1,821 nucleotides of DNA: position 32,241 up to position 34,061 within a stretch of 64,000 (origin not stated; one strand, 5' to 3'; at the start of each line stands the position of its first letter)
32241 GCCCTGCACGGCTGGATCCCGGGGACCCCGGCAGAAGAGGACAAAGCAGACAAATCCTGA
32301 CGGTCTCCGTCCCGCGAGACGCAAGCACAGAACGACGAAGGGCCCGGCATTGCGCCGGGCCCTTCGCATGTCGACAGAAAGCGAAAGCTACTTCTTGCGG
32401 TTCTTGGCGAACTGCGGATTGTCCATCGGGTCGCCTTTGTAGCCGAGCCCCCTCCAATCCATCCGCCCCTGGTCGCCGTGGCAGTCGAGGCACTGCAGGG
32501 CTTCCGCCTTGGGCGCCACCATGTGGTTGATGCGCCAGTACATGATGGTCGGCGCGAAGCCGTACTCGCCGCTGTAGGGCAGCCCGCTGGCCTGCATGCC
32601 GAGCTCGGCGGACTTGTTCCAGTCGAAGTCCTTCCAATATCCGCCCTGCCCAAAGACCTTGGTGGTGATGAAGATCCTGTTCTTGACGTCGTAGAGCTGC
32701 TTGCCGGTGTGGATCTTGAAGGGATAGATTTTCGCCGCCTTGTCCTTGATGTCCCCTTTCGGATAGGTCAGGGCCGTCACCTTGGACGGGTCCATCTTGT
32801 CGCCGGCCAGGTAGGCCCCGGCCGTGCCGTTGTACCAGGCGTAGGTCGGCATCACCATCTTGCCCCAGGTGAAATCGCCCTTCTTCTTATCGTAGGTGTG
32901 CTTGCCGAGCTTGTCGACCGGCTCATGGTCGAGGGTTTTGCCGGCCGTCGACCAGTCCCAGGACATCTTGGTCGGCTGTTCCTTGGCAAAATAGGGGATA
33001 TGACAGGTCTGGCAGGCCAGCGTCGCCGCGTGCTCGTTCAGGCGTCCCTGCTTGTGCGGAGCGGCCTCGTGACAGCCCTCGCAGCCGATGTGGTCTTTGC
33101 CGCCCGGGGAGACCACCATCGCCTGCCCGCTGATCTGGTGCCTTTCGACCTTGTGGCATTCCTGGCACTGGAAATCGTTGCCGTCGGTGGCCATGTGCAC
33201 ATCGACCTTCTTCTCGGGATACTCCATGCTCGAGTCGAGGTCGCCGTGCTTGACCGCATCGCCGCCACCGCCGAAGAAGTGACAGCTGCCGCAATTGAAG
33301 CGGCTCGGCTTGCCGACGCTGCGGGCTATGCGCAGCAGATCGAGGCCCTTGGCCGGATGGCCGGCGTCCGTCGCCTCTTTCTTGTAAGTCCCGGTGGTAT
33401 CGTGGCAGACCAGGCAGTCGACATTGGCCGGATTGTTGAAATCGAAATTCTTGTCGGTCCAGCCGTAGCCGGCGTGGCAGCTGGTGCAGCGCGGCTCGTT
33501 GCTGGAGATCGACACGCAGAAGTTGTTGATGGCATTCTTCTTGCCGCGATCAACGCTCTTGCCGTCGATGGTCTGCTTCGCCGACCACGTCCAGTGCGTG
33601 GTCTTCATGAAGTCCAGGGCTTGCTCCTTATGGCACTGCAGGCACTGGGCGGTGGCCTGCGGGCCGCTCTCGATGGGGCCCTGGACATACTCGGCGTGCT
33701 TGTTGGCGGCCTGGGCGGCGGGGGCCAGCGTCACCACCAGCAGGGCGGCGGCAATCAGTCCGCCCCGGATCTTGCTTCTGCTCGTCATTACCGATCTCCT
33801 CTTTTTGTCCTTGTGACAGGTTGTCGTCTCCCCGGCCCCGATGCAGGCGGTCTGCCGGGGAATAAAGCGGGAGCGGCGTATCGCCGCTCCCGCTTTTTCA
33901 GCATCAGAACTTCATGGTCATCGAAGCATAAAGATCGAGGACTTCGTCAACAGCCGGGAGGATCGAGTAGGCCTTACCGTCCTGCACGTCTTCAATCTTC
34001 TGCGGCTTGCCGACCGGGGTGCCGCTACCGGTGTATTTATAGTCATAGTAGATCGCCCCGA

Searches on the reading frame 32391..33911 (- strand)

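Call 42: search_protein_families(library=ncbifam, proteins=[window:32391-33911:-], max_evalue=1e-12)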
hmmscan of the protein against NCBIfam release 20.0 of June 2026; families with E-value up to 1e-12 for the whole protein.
window:32391-33911:- (507 aa): 2 families
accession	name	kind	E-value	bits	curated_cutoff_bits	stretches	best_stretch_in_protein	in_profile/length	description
TIGR04315.1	octaheme_Shew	subfamily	1.4e-184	614.2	375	1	71-491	2-440/440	tetrathionate reductase family octaheme c-type cytochrome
TIGR04314.1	methano7heme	equivalog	9.3e-14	51.1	250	0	201-309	179-285/494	methanogenesis multiheme c-type cytochrome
